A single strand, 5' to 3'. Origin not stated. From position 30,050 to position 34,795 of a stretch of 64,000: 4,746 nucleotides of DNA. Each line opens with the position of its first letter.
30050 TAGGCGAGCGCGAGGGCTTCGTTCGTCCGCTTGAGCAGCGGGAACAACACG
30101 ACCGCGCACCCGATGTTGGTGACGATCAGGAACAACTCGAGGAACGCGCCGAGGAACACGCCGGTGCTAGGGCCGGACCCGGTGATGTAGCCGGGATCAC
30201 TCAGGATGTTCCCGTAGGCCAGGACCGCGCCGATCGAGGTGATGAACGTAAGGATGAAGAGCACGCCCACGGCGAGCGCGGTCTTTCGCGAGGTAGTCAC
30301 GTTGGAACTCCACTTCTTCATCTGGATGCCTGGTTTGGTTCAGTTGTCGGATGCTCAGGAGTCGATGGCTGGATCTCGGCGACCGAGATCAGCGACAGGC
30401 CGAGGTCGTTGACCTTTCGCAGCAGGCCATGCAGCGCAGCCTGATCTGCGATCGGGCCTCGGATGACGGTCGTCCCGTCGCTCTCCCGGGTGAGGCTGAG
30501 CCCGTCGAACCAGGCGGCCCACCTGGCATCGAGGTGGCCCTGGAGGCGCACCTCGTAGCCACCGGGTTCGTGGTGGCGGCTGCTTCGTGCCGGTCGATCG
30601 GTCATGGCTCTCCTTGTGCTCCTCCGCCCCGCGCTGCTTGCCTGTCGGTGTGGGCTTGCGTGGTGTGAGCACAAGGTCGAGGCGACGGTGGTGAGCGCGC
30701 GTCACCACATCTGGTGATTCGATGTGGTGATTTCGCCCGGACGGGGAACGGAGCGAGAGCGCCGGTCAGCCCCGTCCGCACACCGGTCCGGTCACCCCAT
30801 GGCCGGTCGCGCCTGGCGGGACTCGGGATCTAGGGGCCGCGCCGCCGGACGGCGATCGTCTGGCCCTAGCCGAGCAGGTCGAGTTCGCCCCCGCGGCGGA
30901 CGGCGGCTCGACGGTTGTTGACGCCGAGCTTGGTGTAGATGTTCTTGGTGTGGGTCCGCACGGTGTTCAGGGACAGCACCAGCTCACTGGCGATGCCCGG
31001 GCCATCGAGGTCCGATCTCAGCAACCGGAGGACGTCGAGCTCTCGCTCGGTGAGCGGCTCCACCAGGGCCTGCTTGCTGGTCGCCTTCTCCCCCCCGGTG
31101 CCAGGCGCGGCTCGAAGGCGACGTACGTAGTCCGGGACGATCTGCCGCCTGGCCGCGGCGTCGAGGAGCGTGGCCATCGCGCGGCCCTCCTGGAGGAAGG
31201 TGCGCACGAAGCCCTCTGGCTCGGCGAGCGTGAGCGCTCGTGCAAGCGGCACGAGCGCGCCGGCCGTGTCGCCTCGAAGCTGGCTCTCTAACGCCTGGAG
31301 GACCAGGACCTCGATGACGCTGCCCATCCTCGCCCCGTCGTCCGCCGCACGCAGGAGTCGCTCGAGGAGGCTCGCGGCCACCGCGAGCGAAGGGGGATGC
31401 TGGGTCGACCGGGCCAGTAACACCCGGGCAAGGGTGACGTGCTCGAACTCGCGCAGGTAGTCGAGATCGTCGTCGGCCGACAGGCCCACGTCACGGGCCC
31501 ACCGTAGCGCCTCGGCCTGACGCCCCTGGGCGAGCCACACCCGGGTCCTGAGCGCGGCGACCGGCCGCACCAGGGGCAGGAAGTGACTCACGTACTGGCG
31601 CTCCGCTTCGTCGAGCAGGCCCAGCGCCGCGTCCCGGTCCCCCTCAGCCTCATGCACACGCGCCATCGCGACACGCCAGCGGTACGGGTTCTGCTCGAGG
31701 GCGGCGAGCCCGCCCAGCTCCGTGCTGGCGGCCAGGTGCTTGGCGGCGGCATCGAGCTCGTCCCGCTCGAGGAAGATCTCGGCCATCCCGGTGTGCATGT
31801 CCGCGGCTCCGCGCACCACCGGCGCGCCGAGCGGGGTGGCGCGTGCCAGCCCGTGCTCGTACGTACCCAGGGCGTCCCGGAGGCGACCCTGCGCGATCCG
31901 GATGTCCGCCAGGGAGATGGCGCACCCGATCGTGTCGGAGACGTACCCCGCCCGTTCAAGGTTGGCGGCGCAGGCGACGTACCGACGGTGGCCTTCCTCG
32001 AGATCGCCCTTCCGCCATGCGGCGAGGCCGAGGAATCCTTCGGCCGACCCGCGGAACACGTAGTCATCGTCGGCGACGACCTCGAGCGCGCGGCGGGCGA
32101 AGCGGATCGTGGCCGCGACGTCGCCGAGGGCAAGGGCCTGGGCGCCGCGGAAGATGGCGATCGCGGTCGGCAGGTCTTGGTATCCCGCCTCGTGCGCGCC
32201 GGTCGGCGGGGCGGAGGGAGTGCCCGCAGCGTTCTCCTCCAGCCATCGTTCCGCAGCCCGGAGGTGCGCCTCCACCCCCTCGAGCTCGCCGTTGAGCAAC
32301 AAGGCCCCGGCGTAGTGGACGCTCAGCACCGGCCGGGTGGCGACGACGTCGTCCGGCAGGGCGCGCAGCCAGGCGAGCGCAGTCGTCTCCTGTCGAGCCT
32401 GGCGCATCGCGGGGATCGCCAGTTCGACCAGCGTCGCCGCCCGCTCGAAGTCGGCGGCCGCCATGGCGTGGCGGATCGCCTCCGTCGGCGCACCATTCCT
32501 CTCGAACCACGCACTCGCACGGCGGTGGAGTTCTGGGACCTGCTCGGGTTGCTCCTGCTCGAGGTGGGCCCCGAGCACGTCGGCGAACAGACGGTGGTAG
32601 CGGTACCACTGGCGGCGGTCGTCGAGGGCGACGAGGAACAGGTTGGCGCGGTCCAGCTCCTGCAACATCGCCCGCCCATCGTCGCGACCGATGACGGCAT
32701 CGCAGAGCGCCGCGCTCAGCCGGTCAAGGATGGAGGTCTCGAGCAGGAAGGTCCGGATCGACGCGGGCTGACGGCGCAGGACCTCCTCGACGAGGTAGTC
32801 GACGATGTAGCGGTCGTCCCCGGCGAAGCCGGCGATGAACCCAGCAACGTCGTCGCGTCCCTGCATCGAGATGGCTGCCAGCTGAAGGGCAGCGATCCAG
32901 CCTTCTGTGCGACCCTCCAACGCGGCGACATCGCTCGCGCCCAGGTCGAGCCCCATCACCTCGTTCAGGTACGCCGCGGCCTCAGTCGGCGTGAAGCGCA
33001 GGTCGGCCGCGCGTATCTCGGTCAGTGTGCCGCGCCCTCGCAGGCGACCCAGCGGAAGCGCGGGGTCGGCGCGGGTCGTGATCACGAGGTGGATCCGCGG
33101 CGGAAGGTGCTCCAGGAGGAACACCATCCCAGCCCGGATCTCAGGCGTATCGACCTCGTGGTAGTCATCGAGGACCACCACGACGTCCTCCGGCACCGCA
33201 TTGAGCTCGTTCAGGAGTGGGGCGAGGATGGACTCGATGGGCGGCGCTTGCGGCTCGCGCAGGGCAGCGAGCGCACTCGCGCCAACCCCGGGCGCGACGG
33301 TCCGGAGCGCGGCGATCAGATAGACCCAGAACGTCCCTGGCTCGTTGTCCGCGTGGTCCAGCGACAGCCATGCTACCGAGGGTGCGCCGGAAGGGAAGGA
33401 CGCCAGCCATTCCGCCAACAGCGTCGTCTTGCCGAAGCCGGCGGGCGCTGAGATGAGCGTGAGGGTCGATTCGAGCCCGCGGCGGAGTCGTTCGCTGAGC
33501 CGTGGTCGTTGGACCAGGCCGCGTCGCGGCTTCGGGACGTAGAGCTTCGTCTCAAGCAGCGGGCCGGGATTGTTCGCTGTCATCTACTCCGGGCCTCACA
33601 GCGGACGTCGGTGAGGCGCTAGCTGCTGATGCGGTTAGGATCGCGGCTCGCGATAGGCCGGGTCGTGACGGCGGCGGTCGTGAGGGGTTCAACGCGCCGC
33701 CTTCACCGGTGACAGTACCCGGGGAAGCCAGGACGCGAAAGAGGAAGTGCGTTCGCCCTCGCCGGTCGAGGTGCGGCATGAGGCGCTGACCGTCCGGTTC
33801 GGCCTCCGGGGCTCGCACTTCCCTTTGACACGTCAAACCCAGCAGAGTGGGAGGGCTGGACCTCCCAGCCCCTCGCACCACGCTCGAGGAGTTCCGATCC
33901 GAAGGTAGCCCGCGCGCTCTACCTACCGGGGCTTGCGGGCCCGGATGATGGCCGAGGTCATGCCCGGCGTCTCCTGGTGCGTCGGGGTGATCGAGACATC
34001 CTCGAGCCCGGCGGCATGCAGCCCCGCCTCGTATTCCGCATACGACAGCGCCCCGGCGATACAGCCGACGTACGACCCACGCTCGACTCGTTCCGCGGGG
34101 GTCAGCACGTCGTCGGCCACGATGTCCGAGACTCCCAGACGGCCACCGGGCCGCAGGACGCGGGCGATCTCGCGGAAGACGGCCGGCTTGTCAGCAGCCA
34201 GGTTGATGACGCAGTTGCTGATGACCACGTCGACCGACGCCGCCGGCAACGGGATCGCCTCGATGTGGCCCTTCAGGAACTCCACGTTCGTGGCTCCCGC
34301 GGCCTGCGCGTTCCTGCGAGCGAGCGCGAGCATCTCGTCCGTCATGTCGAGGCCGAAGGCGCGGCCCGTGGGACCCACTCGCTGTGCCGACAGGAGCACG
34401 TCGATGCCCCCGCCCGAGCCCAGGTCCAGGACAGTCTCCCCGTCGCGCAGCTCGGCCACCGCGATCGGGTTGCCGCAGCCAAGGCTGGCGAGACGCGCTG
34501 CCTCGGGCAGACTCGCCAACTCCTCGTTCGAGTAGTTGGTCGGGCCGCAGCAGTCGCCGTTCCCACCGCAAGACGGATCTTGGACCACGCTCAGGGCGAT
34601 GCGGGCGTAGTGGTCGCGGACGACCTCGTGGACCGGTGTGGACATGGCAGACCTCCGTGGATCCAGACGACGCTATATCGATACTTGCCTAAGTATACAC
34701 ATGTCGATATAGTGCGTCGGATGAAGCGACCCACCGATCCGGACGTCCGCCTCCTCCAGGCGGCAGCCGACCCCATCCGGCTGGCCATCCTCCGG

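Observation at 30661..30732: Cluster of GGTGA-core repeats between the LAL regulator and the downstream unknown operon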

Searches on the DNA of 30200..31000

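Call 10: search_rna_families(source=window, start=30200, end=31000, threshold=evalue, max_evalue=10)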
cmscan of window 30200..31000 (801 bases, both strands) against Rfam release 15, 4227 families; matches with E-value up to 10: 4.
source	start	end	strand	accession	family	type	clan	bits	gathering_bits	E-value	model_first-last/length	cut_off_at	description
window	30526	30583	+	RF00523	Prion_pknot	Cis-reg;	-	14.6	39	7.5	1-40/40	no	Prion pseudoknot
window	30506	30561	-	RF02886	npcTB_6715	Gene; sRNA;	-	12.3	72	1.5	39-95/212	no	Mycobacterium sRNA 6715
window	30235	30277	+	RF01128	sR43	Gene; snRNA; snoRNA; CD-box;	-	11.3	45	4.7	1-56/56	no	Small nucleolar RNA sR42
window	30437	30517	+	RF02691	BTH_s19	Gene; sRNA;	-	9.6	153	8.7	103-186/224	no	Burkholderia sRNA 19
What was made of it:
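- On Cis-regulatory RNA (riboswitch / attenuator): There is no Rfam hit (call 10).
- There is no Rfam match (call 10).
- Tried and rejected: A scan of 30200-31000 at E<=10 gave only noise (call 10).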

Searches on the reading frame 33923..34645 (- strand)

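Call 8: search_protein_families(library=pfam, proteins=[window:33923-34645:-], max_evalue=0.01)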
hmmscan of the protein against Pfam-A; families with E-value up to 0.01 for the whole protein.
window:33923-34645:- (240 aa): 15 families
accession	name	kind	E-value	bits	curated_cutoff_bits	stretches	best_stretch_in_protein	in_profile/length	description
PF13847.12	Methyltransf_31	-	1e-31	110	27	1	67-185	2-121/145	Methyltransferase domain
PF13649.12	Methyltransf_25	-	2.8e-22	79.6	27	1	72-168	1-97/97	Methyltransferase domain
PF08241.18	Methyltransf_11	-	7.6e-22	78.2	21.2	1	73-170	1-93/95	Methyltransferase domain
PF01209.24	Ubie_methyltran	-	1.9e-15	57.3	20.1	1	66-172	45-151/233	ubiE/COQ5 methyltransferase family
PF08242.18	Methyltransf_12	-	1.2e-12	48.9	30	1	73-170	1-98/98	Methyltransferase domain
PF13489.12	Methyltransf_23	-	9.2e-10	38.9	27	1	64-186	18-131/164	Methyltransferase domain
PF01135.25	PCMT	-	4.5e-07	30.3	20.3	1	65-170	70-169/210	Protein-L-isoaspartate(D-aspartate) O-methyltransferase (PCMT)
PF06325.19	PrmA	-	7.3e-07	29.4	22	1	67-179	160-265/296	Ribosomal protein L11 methyltransferase (PrmA)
PF20922.3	Anamorsin_N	-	2.2e-05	24.6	27.1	1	116-179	31-94/163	Anamorsin, N-terminal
PF05148.21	Methyltransf_8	-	8.3e-05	23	27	1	125-175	110-159/219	Hypothetical methyltransferase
PF05175.20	MTS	-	0.00011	22.4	23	1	69-171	32-137/170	Methyltransferase small domain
PF01170.24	UPF0020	-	0.00022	21.4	22.3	1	95-144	78-128/197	RMKL-like, methyltransferase domain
PF24675.1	NpmA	-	0.00081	19.2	60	1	70-189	25-151/214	16S rRNA (adenine(1408)-N(1))-methyltransferase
PF02353.26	CMAS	-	0.0031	17.3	27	1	63-180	57-172/273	Mycolic acid cyclopropane synthetase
PF03141.22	Methyltransf_29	-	0.0096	15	23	0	130-170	174-215/506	Putative S-adenosyl-L-methionine-dependent methyltransferase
